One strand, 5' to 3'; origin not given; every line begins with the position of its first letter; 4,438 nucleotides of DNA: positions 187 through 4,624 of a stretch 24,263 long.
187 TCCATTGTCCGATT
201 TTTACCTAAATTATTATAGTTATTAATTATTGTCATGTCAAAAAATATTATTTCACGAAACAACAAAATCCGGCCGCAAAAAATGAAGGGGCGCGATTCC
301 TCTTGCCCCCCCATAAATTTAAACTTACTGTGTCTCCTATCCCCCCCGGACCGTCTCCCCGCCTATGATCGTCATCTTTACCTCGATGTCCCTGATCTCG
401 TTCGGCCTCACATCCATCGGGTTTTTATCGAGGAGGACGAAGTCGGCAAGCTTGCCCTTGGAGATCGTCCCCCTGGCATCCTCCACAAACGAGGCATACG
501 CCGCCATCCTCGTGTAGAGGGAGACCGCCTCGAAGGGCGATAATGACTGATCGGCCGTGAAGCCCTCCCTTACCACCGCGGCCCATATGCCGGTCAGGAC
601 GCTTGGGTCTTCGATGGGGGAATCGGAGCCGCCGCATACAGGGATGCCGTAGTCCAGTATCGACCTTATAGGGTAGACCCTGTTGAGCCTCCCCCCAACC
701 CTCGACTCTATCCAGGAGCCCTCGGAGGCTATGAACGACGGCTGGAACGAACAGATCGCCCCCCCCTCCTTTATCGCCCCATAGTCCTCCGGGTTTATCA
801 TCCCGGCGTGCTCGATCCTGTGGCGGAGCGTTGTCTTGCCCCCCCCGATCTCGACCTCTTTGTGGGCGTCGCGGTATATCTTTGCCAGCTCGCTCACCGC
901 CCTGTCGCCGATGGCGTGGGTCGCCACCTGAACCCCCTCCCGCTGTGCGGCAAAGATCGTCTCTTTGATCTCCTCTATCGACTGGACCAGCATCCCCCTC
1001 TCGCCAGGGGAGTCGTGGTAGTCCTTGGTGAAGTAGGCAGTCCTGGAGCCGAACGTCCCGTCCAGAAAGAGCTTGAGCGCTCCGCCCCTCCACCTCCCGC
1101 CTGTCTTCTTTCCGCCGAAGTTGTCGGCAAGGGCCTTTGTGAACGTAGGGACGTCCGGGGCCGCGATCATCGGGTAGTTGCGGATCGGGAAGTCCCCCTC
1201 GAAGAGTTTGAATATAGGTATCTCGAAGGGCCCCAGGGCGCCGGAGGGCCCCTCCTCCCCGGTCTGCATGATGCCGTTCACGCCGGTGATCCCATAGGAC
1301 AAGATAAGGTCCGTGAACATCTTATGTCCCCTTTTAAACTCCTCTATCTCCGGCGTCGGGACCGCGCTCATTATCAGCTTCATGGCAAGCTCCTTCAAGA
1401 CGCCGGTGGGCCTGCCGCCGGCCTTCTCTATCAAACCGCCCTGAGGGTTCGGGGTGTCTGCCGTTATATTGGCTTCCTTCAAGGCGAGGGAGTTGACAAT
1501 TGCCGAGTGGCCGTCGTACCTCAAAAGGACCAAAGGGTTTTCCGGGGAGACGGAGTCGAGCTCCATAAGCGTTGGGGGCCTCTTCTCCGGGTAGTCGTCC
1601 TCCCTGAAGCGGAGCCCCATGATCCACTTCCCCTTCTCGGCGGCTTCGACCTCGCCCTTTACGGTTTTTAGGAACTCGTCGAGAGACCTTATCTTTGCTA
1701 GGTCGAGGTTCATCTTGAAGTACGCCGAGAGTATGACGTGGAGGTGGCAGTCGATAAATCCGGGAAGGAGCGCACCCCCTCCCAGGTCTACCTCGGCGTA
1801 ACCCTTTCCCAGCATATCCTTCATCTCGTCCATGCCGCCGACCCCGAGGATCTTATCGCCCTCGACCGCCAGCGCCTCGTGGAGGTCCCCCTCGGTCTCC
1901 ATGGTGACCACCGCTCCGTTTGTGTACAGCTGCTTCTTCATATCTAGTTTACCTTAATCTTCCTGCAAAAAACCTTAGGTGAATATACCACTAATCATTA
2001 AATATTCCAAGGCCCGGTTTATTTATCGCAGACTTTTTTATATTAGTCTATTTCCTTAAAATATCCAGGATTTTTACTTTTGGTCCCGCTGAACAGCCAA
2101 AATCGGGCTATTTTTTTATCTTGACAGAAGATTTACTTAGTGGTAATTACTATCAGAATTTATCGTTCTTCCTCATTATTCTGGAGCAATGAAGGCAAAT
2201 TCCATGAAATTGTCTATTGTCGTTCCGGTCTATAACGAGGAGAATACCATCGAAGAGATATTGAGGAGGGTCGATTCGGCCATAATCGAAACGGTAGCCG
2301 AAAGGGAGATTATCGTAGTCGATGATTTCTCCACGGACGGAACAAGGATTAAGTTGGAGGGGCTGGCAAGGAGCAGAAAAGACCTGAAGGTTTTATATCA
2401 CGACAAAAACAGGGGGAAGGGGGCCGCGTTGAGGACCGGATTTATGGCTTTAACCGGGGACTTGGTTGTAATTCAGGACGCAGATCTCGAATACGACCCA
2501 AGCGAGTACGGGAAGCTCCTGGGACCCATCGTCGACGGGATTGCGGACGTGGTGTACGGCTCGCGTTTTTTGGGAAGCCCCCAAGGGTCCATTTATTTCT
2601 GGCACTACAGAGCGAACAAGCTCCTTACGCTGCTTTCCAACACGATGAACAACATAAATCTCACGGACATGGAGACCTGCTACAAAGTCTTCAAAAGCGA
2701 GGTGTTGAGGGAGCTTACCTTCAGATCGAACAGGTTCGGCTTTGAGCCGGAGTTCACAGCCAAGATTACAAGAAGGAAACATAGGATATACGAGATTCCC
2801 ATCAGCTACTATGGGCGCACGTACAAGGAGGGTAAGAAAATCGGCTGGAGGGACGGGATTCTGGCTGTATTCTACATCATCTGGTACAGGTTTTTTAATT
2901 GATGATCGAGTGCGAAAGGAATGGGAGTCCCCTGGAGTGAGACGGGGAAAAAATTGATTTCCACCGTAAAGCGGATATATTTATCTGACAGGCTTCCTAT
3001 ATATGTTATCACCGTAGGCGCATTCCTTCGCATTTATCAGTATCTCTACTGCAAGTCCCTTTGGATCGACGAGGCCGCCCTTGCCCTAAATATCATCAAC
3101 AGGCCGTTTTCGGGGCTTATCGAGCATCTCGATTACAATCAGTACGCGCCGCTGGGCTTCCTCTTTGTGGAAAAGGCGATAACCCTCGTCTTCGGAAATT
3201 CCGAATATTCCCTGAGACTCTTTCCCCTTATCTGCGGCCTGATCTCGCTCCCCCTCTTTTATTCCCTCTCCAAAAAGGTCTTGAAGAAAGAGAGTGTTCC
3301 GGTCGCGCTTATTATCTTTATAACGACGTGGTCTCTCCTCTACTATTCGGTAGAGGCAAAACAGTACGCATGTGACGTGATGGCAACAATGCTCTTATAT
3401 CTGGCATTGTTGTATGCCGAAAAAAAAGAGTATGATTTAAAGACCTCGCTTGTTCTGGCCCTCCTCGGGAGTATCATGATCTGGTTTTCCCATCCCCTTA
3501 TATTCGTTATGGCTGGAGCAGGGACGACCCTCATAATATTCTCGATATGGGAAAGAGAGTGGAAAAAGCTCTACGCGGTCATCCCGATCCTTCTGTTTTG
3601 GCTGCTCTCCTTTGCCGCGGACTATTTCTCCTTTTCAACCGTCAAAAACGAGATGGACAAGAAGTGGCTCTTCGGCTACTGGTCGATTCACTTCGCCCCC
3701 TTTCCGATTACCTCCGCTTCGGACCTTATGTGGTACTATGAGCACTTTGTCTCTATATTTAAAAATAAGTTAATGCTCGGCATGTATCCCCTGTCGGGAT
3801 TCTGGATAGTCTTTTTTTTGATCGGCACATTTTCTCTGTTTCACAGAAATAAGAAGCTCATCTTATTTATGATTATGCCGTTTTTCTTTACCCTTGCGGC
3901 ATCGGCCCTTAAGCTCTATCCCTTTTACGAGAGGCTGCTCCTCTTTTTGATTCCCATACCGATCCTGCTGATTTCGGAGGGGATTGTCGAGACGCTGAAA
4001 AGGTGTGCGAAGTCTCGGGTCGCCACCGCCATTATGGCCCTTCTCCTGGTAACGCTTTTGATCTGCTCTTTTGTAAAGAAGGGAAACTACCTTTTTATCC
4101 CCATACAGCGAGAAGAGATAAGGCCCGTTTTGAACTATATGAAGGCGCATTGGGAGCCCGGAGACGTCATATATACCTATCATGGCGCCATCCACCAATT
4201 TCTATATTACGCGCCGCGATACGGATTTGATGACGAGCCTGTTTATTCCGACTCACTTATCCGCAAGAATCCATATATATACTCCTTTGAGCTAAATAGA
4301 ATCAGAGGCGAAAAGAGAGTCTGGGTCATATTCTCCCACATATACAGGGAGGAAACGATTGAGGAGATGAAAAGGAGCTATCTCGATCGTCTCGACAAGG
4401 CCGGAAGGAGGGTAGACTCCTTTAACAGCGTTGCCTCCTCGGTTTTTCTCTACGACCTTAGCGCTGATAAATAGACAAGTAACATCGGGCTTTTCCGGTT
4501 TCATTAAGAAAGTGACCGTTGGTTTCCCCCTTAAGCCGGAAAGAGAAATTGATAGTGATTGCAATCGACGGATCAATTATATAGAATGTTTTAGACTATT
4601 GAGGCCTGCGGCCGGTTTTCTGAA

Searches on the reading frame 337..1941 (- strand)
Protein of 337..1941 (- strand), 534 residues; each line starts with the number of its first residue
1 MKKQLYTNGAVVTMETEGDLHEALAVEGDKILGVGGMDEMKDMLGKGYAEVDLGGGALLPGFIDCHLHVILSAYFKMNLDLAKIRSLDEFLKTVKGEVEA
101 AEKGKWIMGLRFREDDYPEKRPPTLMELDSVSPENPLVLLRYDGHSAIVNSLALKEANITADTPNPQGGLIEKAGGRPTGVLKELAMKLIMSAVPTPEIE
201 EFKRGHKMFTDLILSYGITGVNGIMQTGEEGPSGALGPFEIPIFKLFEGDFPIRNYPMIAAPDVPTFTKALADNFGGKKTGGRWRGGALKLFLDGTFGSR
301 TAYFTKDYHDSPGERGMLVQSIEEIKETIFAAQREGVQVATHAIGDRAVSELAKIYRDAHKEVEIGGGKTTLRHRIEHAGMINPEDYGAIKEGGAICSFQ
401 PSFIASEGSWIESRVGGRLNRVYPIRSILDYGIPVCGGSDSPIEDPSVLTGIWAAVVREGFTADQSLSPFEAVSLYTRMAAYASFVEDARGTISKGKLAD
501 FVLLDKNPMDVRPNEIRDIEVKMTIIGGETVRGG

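Call 54: search_protein_families(library=pfam, proteins=[window:337-1941:-])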
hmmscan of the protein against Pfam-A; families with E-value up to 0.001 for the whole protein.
window:337-1941:- (534 aa): 2 families
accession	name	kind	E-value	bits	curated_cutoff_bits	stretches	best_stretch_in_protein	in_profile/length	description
PF07969.17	Amidohydro_3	-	9.7e-90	302.7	29.7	1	50-531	2-471/472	Amidohydrolase family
PF01979.26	Amidohydro_1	-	1.7e-12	47.7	25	1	321-531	133-345/345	Amidohydrolase family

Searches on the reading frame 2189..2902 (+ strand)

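Call 54: search_protein_families(library=pfam, proteins=[window:2189-2902:+])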
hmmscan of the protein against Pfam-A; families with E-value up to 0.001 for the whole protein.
window:2189-2902:+ (237 aa): 3 families
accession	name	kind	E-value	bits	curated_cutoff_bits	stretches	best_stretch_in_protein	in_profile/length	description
PF00535.33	Glycos_transf_2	-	2.8e-34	118.9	23.3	1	9-176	1-167/168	Glycosyl transferase family 2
PF13641.12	Glyco_tranf_2_3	-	1.1e-05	26.1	27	1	8-100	3-97/230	Glycosyltransferase like family 2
PF10111.15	Glyco_tranf_2_2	-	3.5e-05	23.9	27.3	1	9-106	1-98/276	Glycosyltransferase like family 2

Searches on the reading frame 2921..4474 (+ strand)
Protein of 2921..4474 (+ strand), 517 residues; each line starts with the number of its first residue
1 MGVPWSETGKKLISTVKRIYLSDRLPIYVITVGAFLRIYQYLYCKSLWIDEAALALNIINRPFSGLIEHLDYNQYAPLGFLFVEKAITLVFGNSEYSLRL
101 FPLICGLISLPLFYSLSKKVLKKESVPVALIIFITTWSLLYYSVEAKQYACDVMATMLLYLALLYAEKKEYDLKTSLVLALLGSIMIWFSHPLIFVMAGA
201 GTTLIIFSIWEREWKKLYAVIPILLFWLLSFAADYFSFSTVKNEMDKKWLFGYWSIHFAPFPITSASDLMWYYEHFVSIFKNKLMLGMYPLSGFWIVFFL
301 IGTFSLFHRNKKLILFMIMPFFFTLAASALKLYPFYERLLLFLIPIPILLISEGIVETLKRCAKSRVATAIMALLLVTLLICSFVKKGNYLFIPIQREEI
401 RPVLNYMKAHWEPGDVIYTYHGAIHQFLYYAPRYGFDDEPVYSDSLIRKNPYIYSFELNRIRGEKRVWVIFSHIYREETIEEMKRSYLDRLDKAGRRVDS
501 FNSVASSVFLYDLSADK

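Call 54: search_protein_families(library=pfam, proteins=[window:2921-4474:+])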
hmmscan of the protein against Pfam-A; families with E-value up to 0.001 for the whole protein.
window:2921-4474:+ (517 aa): 1 family
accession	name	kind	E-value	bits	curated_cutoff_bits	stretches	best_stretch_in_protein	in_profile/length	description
PF13231.12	PMT_2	-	1.5e-08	35.4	26.1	1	77-231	3-154/160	Dolichyl-phosphate-mannose-protein mannosyltransferase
